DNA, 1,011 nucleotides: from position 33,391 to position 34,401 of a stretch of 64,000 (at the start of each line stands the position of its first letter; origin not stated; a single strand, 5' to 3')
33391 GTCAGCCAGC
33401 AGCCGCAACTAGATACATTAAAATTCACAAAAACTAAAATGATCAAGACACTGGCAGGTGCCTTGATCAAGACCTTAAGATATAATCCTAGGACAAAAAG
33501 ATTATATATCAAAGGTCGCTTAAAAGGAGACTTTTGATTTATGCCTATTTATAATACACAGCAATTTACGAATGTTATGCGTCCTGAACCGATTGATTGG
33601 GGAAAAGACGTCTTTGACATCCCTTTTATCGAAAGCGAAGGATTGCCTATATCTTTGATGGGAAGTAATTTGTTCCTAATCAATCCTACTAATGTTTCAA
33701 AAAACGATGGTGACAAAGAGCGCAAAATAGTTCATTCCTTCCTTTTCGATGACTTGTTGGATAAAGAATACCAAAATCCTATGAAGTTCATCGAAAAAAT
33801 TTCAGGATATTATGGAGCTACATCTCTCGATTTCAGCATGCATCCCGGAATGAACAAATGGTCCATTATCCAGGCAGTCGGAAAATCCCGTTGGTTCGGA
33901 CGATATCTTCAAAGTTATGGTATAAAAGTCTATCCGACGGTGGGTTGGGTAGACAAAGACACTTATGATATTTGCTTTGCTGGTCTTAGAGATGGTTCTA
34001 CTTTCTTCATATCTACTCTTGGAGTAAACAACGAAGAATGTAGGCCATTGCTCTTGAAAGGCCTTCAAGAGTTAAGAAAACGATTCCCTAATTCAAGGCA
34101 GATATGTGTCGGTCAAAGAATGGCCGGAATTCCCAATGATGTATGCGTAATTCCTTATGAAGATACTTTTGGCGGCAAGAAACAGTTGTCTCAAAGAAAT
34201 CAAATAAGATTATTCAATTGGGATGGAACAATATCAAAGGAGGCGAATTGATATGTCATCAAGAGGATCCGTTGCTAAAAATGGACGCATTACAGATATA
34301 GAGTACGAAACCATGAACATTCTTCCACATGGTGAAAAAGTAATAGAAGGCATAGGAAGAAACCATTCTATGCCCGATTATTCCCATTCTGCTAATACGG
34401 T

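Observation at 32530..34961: XRE / ImmA-IrrE switch plus a tightly coupled three-gene operon of unknown proteins: candidate undescribed conflict or defence module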

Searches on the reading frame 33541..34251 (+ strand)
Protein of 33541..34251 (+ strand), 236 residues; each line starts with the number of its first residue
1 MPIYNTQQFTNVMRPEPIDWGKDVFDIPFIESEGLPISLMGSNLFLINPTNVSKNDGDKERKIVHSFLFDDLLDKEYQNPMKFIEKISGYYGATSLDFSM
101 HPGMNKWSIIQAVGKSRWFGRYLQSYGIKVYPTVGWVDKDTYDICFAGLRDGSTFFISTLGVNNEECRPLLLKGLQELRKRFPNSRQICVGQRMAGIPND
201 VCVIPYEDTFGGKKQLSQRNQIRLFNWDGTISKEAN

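Call 3: search_protein_families(library=pfam, proteins=[window:33541-34251:+], max_evalue=1)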
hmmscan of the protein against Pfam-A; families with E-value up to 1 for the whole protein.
window:33541-34251:+ (236 aa): 2 families
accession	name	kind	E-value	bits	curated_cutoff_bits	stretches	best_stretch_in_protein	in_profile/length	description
PF14386.11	DUF4417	-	1.4e-27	96.8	28.9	1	55-195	29-170/183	Domain of unknown function (DUF4417)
PF02375.23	JmjN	-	0.079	13.2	26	1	75-89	8-22/34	jmjN domain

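Call 4: search_protein_families(library=padloc, proteins=[window:33541-34251:+], max_evalue=1)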
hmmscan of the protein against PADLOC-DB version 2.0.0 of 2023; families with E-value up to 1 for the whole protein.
window:33541-34251:+ (236 aa): 0 families

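Call 5: search_protein_families(library=phrogs, proteins=[window:33541-34251:+], max_evalue=1)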
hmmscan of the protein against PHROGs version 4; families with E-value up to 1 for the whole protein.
window:33541-34251:+ (236 aa): 3 families
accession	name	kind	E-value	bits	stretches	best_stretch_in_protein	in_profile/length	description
phrog_940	-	DNA, RNA and nucleotide metabolism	2.5e-29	103.7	1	52-200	196-345/388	nuclease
phrog_8680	-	unknown function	2e-22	80.4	1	18-207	24-206/221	-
phrog_36086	-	unknown function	0.086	14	1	106-130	62-86/89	-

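Call 6: search_protein_families(library=ncbifam, proteins=[window:33541-34251:+], max_evalue=1)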
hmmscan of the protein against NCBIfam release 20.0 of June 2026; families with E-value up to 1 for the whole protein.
window:33541-34251:+ (236 aa): 0 families

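Call 18: find_homologous_proteins(query=window:33541-34251:+)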
Query window:33541-34251:+ (236 aa): 92 proteins with E <= 0.001 among 361 candidates.
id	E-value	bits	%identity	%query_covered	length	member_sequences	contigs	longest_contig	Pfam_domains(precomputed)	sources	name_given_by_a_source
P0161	2.9e-161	553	100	100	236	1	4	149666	PF14386.12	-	-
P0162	4.5e-140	483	86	100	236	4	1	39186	PF14386.12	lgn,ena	-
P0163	8.4e-139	479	85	100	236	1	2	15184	PF14386.12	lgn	-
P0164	2.3e-138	478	85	100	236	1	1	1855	PF14386.12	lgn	-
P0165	5.0e-137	473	83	100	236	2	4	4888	PF14386.12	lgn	-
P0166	9.0e-136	469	84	100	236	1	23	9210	PF14386.12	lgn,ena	-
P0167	7.2e-135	466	83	100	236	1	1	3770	PF14386.12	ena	-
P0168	8.6e-135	466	83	100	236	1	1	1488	PF14386.12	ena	-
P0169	4.9e-128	444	80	97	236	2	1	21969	PF14386.12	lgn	-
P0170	1.2e-126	439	77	100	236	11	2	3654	PF14386.12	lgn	-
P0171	1.7e-126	439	78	100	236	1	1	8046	PF14386.12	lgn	-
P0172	7.9e-126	437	86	92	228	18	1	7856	PF14386.12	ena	-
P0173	5.3e-124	431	76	99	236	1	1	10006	PF14386.12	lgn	-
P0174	6.4e-124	430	75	100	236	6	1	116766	PF14386.12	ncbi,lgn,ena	-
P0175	3.7e-123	428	73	100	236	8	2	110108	PF14386.12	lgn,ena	-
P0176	1.1e-122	426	80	95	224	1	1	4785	PF14386.12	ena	-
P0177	2.6e-119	415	74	99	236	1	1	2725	PF14386.12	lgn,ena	-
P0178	5.5e-119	414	73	100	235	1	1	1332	PF14386.12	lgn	-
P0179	5.0e-118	411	73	98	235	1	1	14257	PF14386.12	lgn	-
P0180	9.6e-118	410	74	97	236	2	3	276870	PF14386.12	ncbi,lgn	-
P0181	1.0e-115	404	73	100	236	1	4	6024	PF14386.12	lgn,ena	-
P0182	3.6e-115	402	71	100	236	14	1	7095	PF14386.12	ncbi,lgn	-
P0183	1.3e-114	400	70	99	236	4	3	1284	PF14386.12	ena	-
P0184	2.7e-114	399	70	100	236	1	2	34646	PF14386.12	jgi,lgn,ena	jgi:hypothetical protein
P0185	3.0e-114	399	73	99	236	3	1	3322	PF14386.12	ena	-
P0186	4.0e-112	392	74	94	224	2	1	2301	PF14386.12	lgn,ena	-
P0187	1.0e-110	387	86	81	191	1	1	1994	PF14386.12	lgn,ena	-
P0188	3.0e-106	373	65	100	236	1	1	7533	PF14386.12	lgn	-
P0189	3.3e-105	369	65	100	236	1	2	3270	PF14386.12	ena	-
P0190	8.3e-102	358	83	78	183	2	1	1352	PF14386.12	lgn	-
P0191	9.9e-91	322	58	100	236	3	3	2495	PF14386.12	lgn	-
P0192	1.4e-88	315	85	66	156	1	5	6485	PF14386.12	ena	-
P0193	2.9e-88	314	56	99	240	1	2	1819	PF14386.12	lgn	-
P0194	8.6e-88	312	55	100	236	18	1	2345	PF14386.12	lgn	-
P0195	3.9e-85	303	81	66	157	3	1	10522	PF14386.12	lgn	-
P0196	4.2e-83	297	56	98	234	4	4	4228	PF14386.12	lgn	-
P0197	9.7e-83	296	55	97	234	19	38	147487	PF14386.12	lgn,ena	-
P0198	1.2e-79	285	69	73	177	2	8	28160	PF14386.12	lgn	-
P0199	6.4e-74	267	87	57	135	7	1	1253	PF14386.12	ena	-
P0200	5.3e-72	260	51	99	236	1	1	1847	PF14386.12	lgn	-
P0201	8.4e-70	253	49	100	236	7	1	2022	PF14386.12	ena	-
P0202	1.6e-69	252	49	100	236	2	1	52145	PF14386.12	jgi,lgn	-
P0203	1.5e-68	249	49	98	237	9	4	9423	PF14386.12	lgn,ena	-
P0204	2.3e-68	248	49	100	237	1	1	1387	PF14386.12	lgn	-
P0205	3.5e-67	245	47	98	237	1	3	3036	PF14386.12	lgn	-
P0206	4.2e-67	244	46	100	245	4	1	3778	PF14386.12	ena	-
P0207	6.9e-67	244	48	100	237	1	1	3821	PF14386.12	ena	-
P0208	1.1e-66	243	47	100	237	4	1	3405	PF14386.12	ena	-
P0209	1.1e-65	240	48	98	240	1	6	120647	PF14386.12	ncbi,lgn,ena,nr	ncbi:MAG: DUF4417 domain-containing protein [Clostridiales bacterium]|nr:DUF4417 domain-containing p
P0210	3.5e-65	238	46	97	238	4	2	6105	PF14386.12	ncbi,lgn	-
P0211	4.0e-65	238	50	97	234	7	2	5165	PF14386.12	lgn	-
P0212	5.5e-65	237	47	98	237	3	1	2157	PF14386.12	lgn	-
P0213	1.3e-64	236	48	100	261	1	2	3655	PF14386.12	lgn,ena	-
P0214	3.1e-64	235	47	99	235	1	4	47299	PF14386.12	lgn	-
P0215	4.9e-64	234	49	97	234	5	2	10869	PF14386.12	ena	-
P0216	5.8e-64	234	46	99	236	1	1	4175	PF14386.12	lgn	-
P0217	1.1e-63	233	46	97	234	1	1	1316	PF14386.12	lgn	-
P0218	1.1e-63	233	48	97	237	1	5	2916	PF14386.12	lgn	-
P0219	1.4e-63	233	46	99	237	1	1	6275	PF14386.12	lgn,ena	-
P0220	2.7e-63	232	46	99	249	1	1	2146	PF14386.12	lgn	-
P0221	4.1e-63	231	46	99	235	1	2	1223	PF14386.12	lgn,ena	-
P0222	6.2e-63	231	46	97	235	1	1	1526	PF14386.12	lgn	-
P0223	2.6e-62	229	47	99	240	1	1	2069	PF14386.12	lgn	-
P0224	4.7e-62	228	47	100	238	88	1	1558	PF14386.12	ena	-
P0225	6.0e-62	227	47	100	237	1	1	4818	PF14386.12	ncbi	-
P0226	6.9e-62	227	49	98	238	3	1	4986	PF14386.12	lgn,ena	-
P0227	1.6e-61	226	45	98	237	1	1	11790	PF14386.12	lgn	-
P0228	1.9e-61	226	46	97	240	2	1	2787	PF14386.12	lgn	-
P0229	2.6e-61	225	43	98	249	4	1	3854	PF14386.12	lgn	-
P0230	4.5e-61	225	48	99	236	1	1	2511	PF14386.12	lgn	-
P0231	1.2e-60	223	45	97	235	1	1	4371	PF14386.12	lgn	-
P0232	3.4e-60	222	45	97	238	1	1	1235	PF14386.12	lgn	-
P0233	4.5e-60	221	44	100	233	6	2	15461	PF14386.12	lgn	-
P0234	5.0e-60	221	45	98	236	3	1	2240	PF14386.12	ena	-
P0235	6.0e-59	218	46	90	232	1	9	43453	PF14386.12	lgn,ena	-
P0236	6.8e-59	217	45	93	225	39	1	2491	PF14386.12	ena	-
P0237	1.3e-58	217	45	100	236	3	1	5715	PF14386.12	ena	-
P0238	1.3e-58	217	44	98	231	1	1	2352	PF14386.12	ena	-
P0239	1.3e-57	213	45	97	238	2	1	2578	PF14386.12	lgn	-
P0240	7.6e-57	211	44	100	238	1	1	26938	PF14386.12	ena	-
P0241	1.4e-56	210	44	100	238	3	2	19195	PF14386.12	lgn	-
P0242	2.8e-55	206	43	90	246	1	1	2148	PF14386.12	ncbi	-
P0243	3.1e-55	205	44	97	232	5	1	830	PF14386.12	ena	-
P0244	1.7e-51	193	42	90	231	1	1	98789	PF14386.12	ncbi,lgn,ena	-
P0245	2.3e-42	163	39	96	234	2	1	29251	PF14386.12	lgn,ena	-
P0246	1.8e-41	160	37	89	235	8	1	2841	PF14386.12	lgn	-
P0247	3.4e-41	159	37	96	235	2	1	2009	PF14386.12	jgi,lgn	-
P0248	5.3e-40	156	34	100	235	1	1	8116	PF14386.12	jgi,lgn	-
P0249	2.0e-38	150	37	97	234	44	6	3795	PF14386.12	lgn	-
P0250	6.0e-37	146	35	96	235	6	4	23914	PF14386.12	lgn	-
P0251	8.2e-31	125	54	49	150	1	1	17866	PF14386.12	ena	-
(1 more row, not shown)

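Call 19: search_solved_structures(query=window:33541-34248:+, max_evalue=10)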
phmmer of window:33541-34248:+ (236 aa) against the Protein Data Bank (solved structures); distinct sequences matched with E-value up to 10: 1.
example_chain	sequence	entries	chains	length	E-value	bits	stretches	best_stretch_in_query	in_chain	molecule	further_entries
7zkd_A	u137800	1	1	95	1.3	11.8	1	98-133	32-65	MAX effector protein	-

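Call 24: search_solved_structures(query=A1, max_evalue=10)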
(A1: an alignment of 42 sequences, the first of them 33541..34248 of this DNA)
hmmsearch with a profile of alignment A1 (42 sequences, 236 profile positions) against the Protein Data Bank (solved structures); distinct sequences matched with E-value up to 10: 1.
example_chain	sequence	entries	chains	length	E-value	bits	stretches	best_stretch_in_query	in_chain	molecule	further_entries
6btm_A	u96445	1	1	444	0.29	13.8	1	82-140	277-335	Alternative Complex III subunit A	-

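Call 32: predict_structure(alignment_id=A1)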
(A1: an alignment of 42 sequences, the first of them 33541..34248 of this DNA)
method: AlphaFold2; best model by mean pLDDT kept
length: 236 residues; sequences in the alignment: 42
mean_pLDDT: 90.2   pTM: 0.88
mean pLDDT of the five models: 90.2, 89.9, 89.7, 89.3, 89.2
residues with pLDDT >= 90: 165; 70-90: 56; 50-70: 14; < 50: 1
segments of 3 or more residues with pLDDT < 50: none
pLDDT, mean of each block of 10 residues (from residue 1): 81 89 95 93 90 88 94 94 94 96 92 97 97 95 97 95 83 97 97 91 90 67 79 65
secondary structure, 60 per line:
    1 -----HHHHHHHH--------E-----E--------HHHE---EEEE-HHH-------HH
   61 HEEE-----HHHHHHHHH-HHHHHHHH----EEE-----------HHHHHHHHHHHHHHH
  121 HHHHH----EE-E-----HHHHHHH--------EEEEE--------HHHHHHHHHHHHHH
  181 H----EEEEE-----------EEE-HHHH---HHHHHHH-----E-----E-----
elements in order: H6-13 E44-47 E62-64 H70-78 H80-87 E92-94 H106-125 H139-145 E154-158 H167-181 E186-190 E202-204 H206-209 H213-219

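Call 36: fold_search(model_id=the predicted structure, library=pdb)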
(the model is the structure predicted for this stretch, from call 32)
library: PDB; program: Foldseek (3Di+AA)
matches with E <= 10: 1018; with E <= 0.001: 0
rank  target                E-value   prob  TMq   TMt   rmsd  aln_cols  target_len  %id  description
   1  8c4i_E                9.9e-03  0.80  0.32  0.34   8.2       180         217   10  Ligand-free Crystal Structure of the decameric Sulfofructose Transaldolase BmSF-TAL (released 2023-02-22)
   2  4hvx                  1.1e-02  0.98  0.44  0.31   5.2       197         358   14  tRNA-guanine transglycosylase Y106F, C158V mutant in complex with queuine (released 2012-12-26)
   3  7apl                  2.0e-02  0.95  0.34  0.23   4.6       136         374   15  tRNA-guanine transglycosylase G87C mutant spin-labeled with MTSL (released 2020-10-28)
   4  5jsw                  2.3e-02  0.98  0.37  0.25   3.8       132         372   14  tRNA guanine Transglycosylase (TGT) in co-crystallized complex with 6-amino-2-((((3a'R,6'R,6a'R)-2,2,2',2'-tetramethyldi (released 2017-05-24)
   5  3ovp_B                3.1e-02  0.41  0.31  0.32   9.0       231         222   11  Crystal Structure of hRPE (released 2011-03-09)
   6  7a4x                  3.3e-02  0.91  0.34  0.23   4.6       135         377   15  tRNA-guanine transglycosylase C158S/C281S/Y330C/H333A mutant in complex with dimethyl sulfoxide (released 2021-06-16)
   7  2gej                  3.5e-02  0.23  0.20  0.14  15.6       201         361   13  Crystal Structure of phosphatidylinositol mannosyltransferase (PimA) from Mycobacterium smegmatis in complex with GDP-Ma (released 2007-04-03)
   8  5j9o                  4.0e-02  0.89  0.33  0.22   5.0       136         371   14  tRNA guanine Transglycosylase (TGT) in co-crystallized complex with 1-(2-(methylamino)-1H-benzo[d]imidazol-6-yl)guanidin (released 2017-05-24)
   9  2bas_B                4.0e-02  0.57  0.30  0.20   6.3       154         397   10  Crystal Structure of the Bacillus subtilis YkuI Protein, with an EAL Domain. (released 2005-11-29)
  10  4s1v_B                4.0e-02  0.16  0.19  0.16  16.4       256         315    8  Crystal structure of phosphoglycerate oxidoreductase from Vibrio Cholerae o395 (released 2015-01-28)
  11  8bc3_A                4.3e-02  0.35  0.27  0.28   9.4       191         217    8  Cryo-EM Structure of a BmSF-TAL - Sulfofructose Schiff Base Complex (released 2023-01-18)
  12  5i09                  4.8e-02  0.96  0.47  0.32   4.7       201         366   13  tRNA guanine transglycosylase (TGT) in soaked complex with Furanoside-Based lin-Benzoguanine 3 (released 2017-02-15)
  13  4q4s                  5.1e-02  0.87  0.34  0.23   4.6       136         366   14  tRNA-Guanine Transglycosylase (TGT) in Complex with 6-Amino-2-[(thiophen-2-ylmethyl)amino]-1H,7H,8H-imidazo[4,5-g]quinaz (released 2014-07-09)
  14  5jt6                  5.5e-02  0.87  0.34  0.23   4.6       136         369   14  tRNA guanine Transglycosylase (TGT) in co-crystallized complex with 2-((2-morpholinoethyl)amino)-1H-benzo[d]imidazole-5- (released 2017-05-24)
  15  9v4b_B                5.5e-02  0.38  0.33  0.34   7.0       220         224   10  Selective Production of Versatile L-Glyceraldehyde from C1 and/or C2 aldehydes (released 2025-11-12)
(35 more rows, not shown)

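Call 40: search_dna_similar(query=window:33541-34248:+, collection=phages, mode=protein, max_evalue=0.001, rows=spread, max_rows=30)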
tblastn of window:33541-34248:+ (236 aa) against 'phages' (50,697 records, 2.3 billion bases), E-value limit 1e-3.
Records with a match: 491; places in all: 491; records where one place covers at least 80% of the query: 4.
Best place of each record, by identity: <60% 491.
By first word of the organism name: Mycobacterium 385; Streptococcus 57; Gordonia 28; Bacteriophage 11; Fromanvirus 4; Christensenellales 2; Lactococcus 1; Dorea 1; Dulem 1; Roseburia 1.
By host as written in the record: Mycobacterium smegmatis mc2 155 288; Mycobacterium smegmatis mc#155 56; Gordonia terrae 3612 24; - 23; Mycobacterium smegmatis mc2155 14; Mycobacterium tuberculosis; Mycobacterium smegmatis 5; Mycobacterium smegamtis mc2 155 4; Mycobacterium sp. 3; and 57 more.
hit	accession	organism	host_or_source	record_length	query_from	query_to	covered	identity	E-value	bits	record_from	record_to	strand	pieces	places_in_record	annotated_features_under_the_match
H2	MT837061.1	Bacteriophage sp.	human fecal samples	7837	12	215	86%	31.4%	2e-20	95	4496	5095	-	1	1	record has no annotation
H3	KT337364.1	Streptococcus phage phiARI0639b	Streptococcus pneumoniae 09B10381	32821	25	209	78%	31.0%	2e-17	87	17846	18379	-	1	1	hypothetical protein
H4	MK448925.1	Streptococcus phage Javan386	Streptococcus parauberis KCTC_11537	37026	25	209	78%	30.5%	8e-17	85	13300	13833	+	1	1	DNA modification methylase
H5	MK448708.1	Streptococcus phage Javan23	Streptococcus agalactiae CCUG_39096_A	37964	33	206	74%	29.7%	7e-13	73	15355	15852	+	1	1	DNA modification methylase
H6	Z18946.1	Fromanvirus L5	-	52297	52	192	60%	33.8%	1e-15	81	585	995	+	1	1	1: Hypothetical Protein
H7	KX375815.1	Mycobacterium phage ToneTone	Mycobacterium smegmatis mc2 155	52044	24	178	66%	30.6%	8e-16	82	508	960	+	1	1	hypothetical protein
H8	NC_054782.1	Mycobacterium phage Koko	Mycobacterium smegmatis mc2 155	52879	24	178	66%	30.6%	8e-16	82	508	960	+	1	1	nuclease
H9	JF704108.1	Mycobacterium phage JoeDirt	Mycobacterium smegmatis mc2 155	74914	54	203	64%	31.1%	1e-15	81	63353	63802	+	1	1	111: hypothetical protein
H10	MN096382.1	Mycobacterium phage AvadaKedavra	Mycobacterium smegmatis mc#155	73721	54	203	64%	31.1%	1e-15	81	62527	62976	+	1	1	101: hypothetical protein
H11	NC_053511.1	Mycobacterium phage DyoEdafos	Mycobacterium smegmatis mc2 155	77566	64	181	50%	37.8%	2e-15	81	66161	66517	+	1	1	128: nuclease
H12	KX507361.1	Mycobacterium phage Gardann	Mycobacterium smegmatis mc#155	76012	54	192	59%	31.4%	9e-16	82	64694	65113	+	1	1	hypothetical protein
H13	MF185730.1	Mycobacterium phage Miley16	Mycobacterium smegmatis mc#155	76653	54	192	59%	31.4%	1e-15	81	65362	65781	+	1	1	117: hypothetical protein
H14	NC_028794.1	Mycobacterium phage Piro94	Mycobacterium smegmatis mc2 155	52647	49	192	61%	30.3%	3e-15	80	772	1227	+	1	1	nuclease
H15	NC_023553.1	Mycobacterium phage Echild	Mycobacterium smegmatis mc2 155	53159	49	178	55%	33.3%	8e-15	79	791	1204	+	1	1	2: nuclease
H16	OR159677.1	Gordonia phage Nebulosus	Gordonia terrae 3612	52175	64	192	55%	33.1%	2e-14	77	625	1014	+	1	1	1: hypothetical protein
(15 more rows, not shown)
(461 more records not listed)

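Call 44: fold_search(model_id=the predicted structure, library=viral)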
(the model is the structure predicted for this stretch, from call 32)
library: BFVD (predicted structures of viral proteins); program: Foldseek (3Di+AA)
matches with E <= 10: 566; with E <= 0.001: 3
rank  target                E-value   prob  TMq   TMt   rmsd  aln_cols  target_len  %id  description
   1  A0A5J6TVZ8            1.6e-13  1.00  0.68  0.57   3.3       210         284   25  (no name in the UniProt tables at hand)
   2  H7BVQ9                2.1e-13  1.00  0.72  0.54   3.6       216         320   26  (no name in the UniProt tables at hand)
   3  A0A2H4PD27            1.4e-05  1.00  0.39  0.53   2.2       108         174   35  (no name in the UniProt tables at hand)
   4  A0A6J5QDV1            3.2e-03  0.99  0.43  0.34   5.2       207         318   16  Uncharacterized protein [uncultured Caudovirales phage]
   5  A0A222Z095            7.7e-03  0.97  0.42  0.29   6.7       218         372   11  Queuine tRNA-ribosyltransferase [Mycobacterium phage Bella96]
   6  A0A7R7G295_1          7.7e-03  0.69  0.28  0.10   8.9       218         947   11  (no name in the UniProt tables at hand)
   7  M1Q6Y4                1.4e-02  0.99  0.41  0.41   5.3       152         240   15  (no name in the UniProt tables at hand)
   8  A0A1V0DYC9            1.4e-02  0.94  0.38  0.24   5.6       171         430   18  Queuosine tRNA-ribosyltransferase [Dinoroseobacter phage vB_DshS-R5C]
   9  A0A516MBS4            1.6e-02  0.84  0.34  0.29   6.4       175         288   12  (no name in the UniProt tables at hand)
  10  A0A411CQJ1            2.2e-02  0.95  0.43  0.35   4.9       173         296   14  Queuine tRNA-ribosyltransferase [Arthrobacter phage Sonali]
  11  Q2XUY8                3.7e-02  0.93  0.49  0.34   6.6       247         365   11  (no name in the UniProt tables at hand)
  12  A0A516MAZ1            4.5e-02  0.33  0.30  0.12  21.6       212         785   10  (no name in the UniProt tables at hand)
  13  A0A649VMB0            4.8e-02  0.82  0.41  0.36   6.7       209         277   14  Queuine tRNA-ribosyltransferase [Arthrobacter phage Mufasa8]
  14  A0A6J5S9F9            1.1e-01  0.63  0.38  0.34   5.6       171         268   13  Uncharacterized protein [uncultured Caudovirales phage]
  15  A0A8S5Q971            1.1e-01  0.15  0.22  0.21   8.7       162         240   10  Protein (PgaB), glycoside hydrolase, HYDROLASE, PNAG [Siphoviridae sp. ctjOC2]
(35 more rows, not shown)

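Call 76: get_annotated_region(hit=H4, flank=4000)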
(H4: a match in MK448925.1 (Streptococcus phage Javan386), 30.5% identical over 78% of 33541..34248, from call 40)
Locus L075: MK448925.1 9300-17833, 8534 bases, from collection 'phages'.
description: Streptococcus phage Javan386, complete genome.
organism: Streptococcus phage Javan386 (NCBI taxid 2548142)
taxonomy: Viruses; Duplodnaviria; Heunggongvirae; Uroviricota; Caudoviricetes
host: Streptococcus parauberis KCTC_11537; source: -; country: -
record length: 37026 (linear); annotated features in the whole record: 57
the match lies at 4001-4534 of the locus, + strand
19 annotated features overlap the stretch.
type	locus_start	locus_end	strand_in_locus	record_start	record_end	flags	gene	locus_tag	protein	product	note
CDS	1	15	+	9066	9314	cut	-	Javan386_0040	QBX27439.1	hypothetical protein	-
CDS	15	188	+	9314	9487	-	-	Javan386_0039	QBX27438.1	hypothetical protein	-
CDS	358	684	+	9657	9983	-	-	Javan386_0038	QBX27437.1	hypothetical protein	-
CDS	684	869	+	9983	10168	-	-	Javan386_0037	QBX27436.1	putative methyltransferase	-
CDS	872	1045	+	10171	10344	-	-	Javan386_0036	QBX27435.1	hypothetical protein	-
CDS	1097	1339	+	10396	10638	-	-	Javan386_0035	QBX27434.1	hypothetical protein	-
CDS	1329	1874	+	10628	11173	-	-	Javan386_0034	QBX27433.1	hypothetical protein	-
CDS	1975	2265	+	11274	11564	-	-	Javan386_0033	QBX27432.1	hypothetical protein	-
CDS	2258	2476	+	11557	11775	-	-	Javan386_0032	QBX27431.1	hypothetical protein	-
CDS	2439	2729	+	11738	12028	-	-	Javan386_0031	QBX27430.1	hypothetical protein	-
CDS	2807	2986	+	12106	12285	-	-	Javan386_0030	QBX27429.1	hypothetical protein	-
CDS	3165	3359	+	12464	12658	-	-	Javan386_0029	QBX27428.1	hypothetical protein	-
CDS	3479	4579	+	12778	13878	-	-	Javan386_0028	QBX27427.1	DNA modification methylase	-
CDS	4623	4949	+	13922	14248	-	-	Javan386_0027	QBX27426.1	hypothetical protein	-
CDS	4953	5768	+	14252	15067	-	-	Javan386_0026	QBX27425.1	hypothetical protein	-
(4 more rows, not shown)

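Call 77: get_annotated_region(hit=H6, flank=3000)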
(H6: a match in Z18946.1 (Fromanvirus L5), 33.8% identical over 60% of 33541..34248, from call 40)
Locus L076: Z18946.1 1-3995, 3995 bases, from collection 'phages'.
description: Mycobacterium phage L5 complete genome.
organism: Fromanvirus L5 (NCBI taxid 31757)
taxonomy: Viruses; Duplodnaviria; Heunggongvirae; Uroviricota; Caudoviricetes; Fromanvirus
host: -; source: -; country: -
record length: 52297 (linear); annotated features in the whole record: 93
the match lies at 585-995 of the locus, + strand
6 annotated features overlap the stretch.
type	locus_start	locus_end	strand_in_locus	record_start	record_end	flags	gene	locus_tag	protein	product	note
CDS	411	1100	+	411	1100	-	1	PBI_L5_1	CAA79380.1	Hypothetical Protein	-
CDS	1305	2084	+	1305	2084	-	2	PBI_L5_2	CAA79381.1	Hypothetical Protein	-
CDS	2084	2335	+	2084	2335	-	3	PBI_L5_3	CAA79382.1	Hypothetical Protein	-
CDS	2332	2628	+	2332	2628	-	4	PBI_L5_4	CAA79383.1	HNH endonuclease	-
CDS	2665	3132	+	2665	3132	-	5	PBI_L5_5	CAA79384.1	Hypothetical Protein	-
CDS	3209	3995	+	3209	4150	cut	6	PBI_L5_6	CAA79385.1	minor tail subunit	-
